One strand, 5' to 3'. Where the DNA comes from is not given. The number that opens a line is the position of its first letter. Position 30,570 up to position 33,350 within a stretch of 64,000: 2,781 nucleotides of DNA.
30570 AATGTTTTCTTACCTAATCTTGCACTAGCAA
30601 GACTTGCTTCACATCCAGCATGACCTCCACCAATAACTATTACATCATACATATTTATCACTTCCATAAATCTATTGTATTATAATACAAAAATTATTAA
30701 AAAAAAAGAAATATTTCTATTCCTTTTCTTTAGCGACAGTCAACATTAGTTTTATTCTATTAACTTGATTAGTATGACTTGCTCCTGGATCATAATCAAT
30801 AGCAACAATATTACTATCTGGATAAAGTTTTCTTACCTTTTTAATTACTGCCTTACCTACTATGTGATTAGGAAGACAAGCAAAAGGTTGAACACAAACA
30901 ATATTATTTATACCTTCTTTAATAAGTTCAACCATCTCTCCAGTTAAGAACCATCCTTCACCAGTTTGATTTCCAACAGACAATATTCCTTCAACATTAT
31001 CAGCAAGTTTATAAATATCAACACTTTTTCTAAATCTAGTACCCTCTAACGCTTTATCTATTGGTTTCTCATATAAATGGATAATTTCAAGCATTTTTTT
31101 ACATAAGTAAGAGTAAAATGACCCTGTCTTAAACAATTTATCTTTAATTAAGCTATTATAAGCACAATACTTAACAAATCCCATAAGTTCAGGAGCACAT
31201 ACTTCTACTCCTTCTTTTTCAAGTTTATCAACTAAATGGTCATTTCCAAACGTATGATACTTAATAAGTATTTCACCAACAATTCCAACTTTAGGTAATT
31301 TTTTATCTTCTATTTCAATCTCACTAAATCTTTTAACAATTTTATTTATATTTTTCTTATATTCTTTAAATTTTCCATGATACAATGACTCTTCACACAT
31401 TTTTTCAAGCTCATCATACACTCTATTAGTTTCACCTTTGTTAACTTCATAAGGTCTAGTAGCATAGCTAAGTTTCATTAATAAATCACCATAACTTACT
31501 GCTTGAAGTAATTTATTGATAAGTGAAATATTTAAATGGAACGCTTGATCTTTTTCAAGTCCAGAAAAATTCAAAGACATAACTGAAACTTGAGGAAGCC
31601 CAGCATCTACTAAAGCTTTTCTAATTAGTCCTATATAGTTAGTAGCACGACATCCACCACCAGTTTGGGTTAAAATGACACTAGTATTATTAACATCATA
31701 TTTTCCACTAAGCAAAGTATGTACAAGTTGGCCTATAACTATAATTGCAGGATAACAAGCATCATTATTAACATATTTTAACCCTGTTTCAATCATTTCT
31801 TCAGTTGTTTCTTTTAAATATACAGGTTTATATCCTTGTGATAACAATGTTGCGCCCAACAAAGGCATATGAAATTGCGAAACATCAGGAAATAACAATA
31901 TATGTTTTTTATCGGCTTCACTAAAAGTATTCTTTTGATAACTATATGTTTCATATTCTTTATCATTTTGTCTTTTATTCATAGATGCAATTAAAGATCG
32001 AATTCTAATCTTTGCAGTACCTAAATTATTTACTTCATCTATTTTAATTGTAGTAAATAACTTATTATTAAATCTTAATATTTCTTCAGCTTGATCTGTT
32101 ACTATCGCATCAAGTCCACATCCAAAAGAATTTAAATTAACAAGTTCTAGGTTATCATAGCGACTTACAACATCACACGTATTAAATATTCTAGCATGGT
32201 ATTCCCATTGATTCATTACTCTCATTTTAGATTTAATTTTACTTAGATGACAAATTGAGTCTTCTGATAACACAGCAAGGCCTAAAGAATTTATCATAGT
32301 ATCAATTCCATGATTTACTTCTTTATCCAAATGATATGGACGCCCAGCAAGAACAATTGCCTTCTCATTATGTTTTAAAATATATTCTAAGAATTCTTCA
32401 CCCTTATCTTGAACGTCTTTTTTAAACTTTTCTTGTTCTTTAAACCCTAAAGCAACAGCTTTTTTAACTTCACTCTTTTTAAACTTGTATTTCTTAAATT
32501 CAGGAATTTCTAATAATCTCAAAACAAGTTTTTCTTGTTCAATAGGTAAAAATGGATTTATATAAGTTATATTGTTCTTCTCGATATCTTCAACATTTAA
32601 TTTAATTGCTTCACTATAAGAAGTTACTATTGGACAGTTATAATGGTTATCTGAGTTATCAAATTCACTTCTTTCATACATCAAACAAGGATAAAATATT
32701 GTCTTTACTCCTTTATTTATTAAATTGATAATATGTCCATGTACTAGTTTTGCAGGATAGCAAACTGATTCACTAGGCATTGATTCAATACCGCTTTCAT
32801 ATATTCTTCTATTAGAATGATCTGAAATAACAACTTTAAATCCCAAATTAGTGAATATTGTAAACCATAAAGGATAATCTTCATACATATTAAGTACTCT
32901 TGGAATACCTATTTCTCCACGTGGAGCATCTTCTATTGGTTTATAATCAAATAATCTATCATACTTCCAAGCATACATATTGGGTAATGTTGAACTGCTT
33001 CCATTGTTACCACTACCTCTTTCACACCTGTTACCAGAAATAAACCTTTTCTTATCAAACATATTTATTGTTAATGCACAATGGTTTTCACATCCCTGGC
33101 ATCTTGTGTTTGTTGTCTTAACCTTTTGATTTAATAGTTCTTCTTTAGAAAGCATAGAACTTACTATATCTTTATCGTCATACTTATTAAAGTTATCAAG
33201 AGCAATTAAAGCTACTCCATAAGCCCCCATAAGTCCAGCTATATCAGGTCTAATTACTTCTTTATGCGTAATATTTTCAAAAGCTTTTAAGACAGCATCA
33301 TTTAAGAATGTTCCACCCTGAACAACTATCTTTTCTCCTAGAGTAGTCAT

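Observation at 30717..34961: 1414-aa double activase-ATPase plus HgdB-like fusion wedged between mnmG and mnmE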

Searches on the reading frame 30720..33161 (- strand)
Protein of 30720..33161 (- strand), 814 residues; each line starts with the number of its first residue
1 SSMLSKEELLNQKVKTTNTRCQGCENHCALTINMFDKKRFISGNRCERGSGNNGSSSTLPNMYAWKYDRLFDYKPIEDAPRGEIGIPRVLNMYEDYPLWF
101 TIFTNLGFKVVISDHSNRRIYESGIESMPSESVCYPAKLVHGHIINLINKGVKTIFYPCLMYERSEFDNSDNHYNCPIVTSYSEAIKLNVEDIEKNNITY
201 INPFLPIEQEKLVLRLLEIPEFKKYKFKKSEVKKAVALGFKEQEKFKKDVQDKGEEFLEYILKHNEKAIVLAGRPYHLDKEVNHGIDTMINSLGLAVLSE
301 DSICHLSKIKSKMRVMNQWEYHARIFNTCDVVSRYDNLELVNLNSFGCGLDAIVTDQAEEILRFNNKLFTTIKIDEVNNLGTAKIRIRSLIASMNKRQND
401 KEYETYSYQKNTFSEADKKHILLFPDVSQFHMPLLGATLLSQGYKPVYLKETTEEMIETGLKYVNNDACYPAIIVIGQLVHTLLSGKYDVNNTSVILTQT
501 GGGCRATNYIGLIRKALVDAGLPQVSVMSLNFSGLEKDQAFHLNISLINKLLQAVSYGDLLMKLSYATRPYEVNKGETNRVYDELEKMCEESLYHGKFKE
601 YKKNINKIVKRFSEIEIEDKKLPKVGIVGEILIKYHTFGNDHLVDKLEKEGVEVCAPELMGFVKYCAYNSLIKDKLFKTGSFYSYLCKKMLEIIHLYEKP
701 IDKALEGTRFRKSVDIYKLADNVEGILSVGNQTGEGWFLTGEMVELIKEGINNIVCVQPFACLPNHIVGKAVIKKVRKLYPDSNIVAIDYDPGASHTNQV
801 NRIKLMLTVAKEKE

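Call 48: search_solved_structures(query=A2, max_evalue=10)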
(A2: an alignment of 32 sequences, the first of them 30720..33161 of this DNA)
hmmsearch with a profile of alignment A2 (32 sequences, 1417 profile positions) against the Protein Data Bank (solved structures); distinct sequences matched with E-value up to 10: 5.
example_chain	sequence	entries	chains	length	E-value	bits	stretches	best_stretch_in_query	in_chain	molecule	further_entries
4eht_A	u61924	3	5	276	3.5e-37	130.8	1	321-584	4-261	Activator of 2-hydroxyisocaproyl-CoA dehydratase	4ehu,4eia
1hux_A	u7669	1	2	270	4.4e-34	120.5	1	321-583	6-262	ACTIVATOR OF (R)-2-HYDROXYGLUTARYL-COA DEHYDRATASE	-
9gai_D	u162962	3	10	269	1.6e-30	108.7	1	322-585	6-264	3-methylbenzoyl-CoA reductase alpha subunit MbdQ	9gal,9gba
7yyl_E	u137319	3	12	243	6.7e-22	80.2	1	320-577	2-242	Putative CoA-substrate-specific enzyme activase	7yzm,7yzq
9gai_C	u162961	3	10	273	6.9e-16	60.2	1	3-197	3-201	3-methylbenzoyl-CoA reductase delta subunit MbdP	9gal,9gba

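Call 60: predict_structure(alignment_id=A2)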
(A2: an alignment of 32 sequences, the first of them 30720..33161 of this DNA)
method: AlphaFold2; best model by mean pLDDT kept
length: 814 residues; sequences in the alignment: 32
mean_pLDDT: 82.1   pTM: 0.79
mean pLDDT of the five models: 82.1, 81.5, 79.8, 78.9, 77.2
residues with pLDDT >= 90: 334; 70-90: 316; 50-70: 129; < 50: 35
segments of 3 or more residues with pLDDT < 50: 1-3, 47-55, 500-506, 533-535, 761-765
pLDDT, mean of each block of 10 residues (from residue 1): 63 71 54 71 48 59 88 91 89 84 97 86 73 67 93 91 80 64 72 89 86 91 92 97 94 95 93 72 78 90 93 75 90 93 67 77 88 64 82 80 81 67 90 92 89 90 70 86 92 76 50 82 81 53 80 96 96 95 97 88 97 94 91 85 92 93 85 70 83 94 94 91 74 71 93 83 53 84 86 71 91 85
secondary structure, 60 per line:
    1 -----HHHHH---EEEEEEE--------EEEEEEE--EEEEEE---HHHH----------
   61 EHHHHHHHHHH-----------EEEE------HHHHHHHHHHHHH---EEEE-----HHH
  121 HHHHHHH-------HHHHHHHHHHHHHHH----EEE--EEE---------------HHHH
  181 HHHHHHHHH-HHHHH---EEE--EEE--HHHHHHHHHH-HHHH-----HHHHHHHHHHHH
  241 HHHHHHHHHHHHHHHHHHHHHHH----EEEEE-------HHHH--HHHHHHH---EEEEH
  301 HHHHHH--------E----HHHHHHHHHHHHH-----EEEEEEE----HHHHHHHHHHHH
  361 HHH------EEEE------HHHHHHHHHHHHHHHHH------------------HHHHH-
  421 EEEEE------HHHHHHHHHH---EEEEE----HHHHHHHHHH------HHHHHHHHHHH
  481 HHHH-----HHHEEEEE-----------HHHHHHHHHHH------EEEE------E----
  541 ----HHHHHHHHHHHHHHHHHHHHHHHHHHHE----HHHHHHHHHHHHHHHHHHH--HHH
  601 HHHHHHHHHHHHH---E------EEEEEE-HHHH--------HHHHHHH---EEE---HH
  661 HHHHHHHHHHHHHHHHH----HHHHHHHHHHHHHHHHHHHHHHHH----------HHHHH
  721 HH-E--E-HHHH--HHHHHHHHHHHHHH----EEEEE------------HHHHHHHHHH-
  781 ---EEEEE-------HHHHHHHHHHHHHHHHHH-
elements in order (helices of 4 or more, strands of 3 or more residues): H6-10 E14-20 E29-35 E38-43 H47-50 H62-71 E83-86 H93-105 E109-112 H118-127 H135-149 E154-156 E159-161 H177-189 H191-195 E199-201 E204-206 H209-218 H220-223 H229-263 E268-272 H280-283 H286-292 E296-299 H300-306 H320-332 E338-344 H349-363 E370-373 H380-396 H415-419 E421-425 H432-441 E445-449 H454-463 H470-484 E493-497 H509-519 E526-529 H545-571 H577-595 H598-613 E624-629 H631-634 H643-649 E653-655 H659-677 H682-705 H716-722 H729-732 H735-748 E753-757 H770-779 E784-788 H796-813

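Call 64: fold_search(model_id=the predicted structure, library=pdb)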
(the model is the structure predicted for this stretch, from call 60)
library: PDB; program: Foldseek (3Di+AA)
matches with E <= 10: 691; with E <= 0.001: 7
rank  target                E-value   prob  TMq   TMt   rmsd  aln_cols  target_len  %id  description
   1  7yyl_A                1.2e-04  1.00  0.27  0.45   9.9       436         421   11  nucleotide-free DCCP:DCCP-R complex (released 2022-12-28)
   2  3o3n_B                1.5e-04  1.00  0.26  0.48   9.1       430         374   15  (R)-2-hydroxyisocaproyl-CoA dehydratase in complex with its substrate (R)-2-hydroxyisocaproyl-CoA (released 2011-03-16)
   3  7yyl_D                1.6e-04  1.00  0.27  0.46   9.2       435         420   11  nucleotide-free DCCP:DCCP-R complex (released 2022-12-28)
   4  8s2r_C                2.2e-04  1.00  0.24  0.41  12.0       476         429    9  BzdNO in partially coenzyme A - free state (released 2025-03-05)
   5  3o3o_A                2.6e-04  1.00  0.22  0.39  11.7       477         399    9  (R)-2-hydroxyisocaproyl-CoA dehydratase in complex with (R)-2-hydroxyisocaproate (released 2011-03-16)
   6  7yyl_B                6.2e-04  1.00  0.27  0.45   9.9       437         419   12  nucleotide-free DCCP:DCCP-R complex (released 2022-12-28)
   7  8s02_A                7.9e-04  1.00  0.25  0.41  11.3       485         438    9  BzdNO-benzoyl-CoA complex (released 2025-03-05)
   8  7yzm_A                1.1e-03  1.00  0.26  0.44   9.8       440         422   12  MgADPNP-bound DCCP:DCCP-R complex (released 2022-12-28)
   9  8s02_C                1.2e-03  1.00  0.24  0.40  12.1       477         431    9  BzdNO-benzoyl-CoA complex (released 2025-03-05)
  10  6eno                  2.8e-03  1.00  0.24  0.40  10.5       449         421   11  Double cubane cluster oxidoreductase (released 2018-03-14)
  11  3nl3_F                7.6e-03  0.41  0.13  0.18  18.3       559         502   10  The Crystal Structure of Candida glabrata THI6, a Bifunctional Enzyme involved in Thiamin Biosyhthesis of Eukaryotes (released 2010-11-10)
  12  3nl3_C                8.8e-03  0.41  0.13  0.19  18.4       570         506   10  The Crystal Structure of Candida glabrata THI6, a Bifunctional Enzyme involved in Thiamin Biosyhthesis of Eukaryotes (released 2010-11-10)
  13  3nl3_A                1.0e-02  0.35  0.12  0.17  17.9       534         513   10  The Crystal Structure of Candida glabrata THI6, a Bifunctional Enzyme involved in Thiamin Biosyhthesis of Eukaryotes (released 2010-11-10)
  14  5wkc_E                1.1e-02  0.16  0.10  0.12  22.8       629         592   12  Saccharomyces cerevisiae acetohydroxyacid synthase in complex with the herbicide penoxsulam (released 2018-02-14)
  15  3nl3_D                1.3e-02  0.35  0.13  0.19  17.8       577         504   10  The Crystal Structure of Candida glabrata THI6, a Bifunctional Enzyme involved in Thiamin Biosyhthesis of Eukaryotes (released 2010-11-10)
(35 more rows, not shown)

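Call 94: search_protein_representatives(protein=window:30720-33161:-)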
Query: 814 residues. Proteins with E-value up to 0.001 (for the whole library): 6242; up to 1e-10: 3532; up to 1e-30: 1020. The best 150 are listed.
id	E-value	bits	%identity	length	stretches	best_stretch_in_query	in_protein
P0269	5.2e-261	884.7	52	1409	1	5-812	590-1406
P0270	9.1e-256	867.3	50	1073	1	1-813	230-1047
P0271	9.1e-253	857.4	48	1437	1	4-812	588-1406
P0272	3.7e-251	852.1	49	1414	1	3-811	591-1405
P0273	8.9e-227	771.5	47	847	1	1-808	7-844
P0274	3.3e-222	756.3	44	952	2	2-404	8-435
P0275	1.1e-212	724.8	44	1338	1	57-811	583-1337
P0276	1.6e-212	724.3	45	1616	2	312-812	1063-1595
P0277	9.9e-193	658.9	41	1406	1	3-807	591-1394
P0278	1.8e-178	611.7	41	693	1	126-813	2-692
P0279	2.3e-176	604.7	41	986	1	10-792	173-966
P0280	3.7e-176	604.0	40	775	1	49-786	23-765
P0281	1.9e-173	595.1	43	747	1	133-813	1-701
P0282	3.1e-171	587.8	42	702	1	124-811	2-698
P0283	1.2e-170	585.8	37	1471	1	4-812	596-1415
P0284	4.8e-169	580.5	35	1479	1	18-813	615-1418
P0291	3.2e-155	534.8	37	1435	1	7-807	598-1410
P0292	7.4e-155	533.6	39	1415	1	19-813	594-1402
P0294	6.5e-154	530.5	36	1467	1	9-812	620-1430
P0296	5.5e-153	527.4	36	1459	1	12-810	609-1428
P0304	2.2e-145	502.3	35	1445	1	16-807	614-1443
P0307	1.1e-141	490.0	34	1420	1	19-812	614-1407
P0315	3.1e-130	452.2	31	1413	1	12-807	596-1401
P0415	1.3e-79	284.7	27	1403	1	61-808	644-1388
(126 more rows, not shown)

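Call 95: list_cluster_members(proteins=[P0277, P0283, P0284, P0291, P0292, P0294, P0296, P0304, P0307, P0315])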
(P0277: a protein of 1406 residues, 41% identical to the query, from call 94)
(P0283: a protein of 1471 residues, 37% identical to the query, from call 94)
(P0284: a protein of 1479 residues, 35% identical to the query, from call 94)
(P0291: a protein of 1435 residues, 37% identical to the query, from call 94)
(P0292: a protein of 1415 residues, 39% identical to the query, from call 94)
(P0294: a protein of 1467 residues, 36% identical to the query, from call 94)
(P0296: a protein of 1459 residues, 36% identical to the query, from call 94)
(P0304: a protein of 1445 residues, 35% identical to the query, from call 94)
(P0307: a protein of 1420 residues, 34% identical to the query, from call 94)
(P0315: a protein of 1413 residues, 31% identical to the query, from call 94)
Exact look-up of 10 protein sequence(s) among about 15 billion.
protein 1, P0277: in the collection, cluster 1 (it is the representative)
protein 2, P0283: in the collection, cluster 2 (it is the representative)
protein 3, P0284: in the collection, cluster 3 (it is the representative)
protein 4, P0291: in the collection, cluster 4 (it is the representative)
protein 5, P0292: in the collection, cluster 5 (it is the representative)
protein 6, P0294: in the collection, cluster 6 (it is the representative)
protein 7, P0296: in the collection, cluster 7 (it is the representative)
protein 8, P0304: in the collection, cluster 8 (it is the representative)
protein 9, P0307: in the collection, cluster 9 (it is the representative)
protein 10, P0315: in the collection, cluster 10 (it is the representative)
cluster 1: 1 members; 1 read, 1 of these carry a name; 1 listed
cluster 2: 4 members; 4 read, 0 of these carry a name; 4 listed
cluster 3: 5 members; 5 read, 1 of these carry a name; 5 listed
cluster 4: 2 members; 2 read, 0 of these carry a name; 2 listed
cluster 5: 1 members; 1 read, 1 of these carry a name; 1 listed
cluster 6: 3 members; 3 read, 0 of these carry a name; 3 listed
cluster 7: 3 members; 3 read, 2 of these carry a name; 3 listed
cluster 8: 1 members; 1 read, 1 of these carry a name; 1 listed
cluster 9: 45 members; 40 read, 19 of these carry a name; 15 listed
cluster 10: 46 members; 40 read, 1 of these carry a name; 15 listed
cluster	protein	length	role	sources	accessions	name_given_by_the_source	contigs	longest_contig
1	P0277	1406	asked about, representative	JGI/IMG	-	predicted CoA-substrate-specific enzyme activase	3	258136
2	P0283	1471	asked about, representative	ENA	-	-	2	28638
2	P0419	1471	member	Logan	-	-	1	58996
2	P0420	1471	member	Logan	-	-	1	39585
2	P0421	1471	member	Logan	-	-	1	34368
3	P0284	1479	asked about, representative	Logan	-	-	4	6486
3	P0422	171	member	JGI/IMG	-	predicted nucleotide-binding protein (sugar kinase/HSP70/actin superfamily)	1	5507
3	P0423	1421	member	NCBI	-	-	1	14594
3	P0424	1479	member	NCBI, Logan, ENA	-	-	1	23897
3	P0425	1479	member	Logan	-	-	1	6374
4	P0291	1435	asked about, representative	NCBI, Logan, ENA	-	-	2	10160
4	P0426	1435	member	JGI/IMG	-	-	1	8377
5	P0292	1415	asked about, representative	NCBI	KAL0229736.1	hypothetical protein PCE1_003303 [Barthelona sp. PCE]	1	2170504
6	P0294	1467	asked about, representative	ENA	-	-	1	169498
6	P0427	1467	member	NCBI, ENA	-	-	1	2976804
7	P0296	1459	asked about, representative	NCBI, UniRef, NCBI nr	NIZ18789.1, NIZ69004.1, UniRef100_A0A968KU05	CoA activase [Spirochaetales bacterium BR151] | CoA activase n=1 Tax=Entomospira culicis TaxID=2719989 RepID=A0A968KU05_9SPIO | CoA activase [Entomospira culicis]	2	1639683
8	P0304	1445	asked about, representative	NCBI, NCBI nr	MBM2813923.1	MAG: yxcA [Ignavibacteria bacterium] | yxcA [Ignavibacteria bacterium]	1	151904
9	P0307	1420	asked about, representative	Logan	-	-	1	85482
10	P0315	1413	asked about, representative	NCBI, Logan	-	-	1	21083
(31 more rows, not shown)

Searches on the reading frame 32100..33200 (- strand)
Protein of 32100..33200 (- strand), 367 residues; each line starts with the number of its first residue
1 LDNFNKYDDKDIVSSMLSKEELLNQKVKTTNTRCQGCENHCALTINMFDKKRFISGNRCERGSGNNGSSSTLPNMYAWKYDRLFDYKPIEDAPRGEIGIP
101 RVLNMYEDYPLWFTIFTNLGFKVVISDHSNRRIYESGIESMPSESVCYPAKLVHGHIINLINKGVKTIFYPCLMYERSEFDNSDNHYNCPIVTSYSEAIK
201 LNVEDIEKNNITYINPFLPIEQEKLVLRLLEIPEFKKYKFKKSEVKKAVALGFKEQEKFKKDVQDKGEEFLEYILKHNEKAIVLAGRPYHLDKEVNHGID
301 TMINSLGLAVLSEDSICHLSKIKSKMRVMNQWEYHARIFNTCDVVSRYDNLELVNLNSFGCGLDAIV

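Call 6: search_protein_families(library=pfam, proteins=[window:32100-33200:-], max_evalue=10)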
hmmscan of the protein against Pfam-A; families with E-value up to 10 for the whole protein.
window:32100-33200:- (367 aa): 1 family
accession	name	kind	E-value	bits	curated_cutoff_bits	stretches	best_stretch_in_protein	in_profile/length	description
PF09989.15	DUF2229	-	3.9e-85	285.3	29.4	1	97-316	2-218/218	CoA enzyme activase uncharacterised domain (DUF2229)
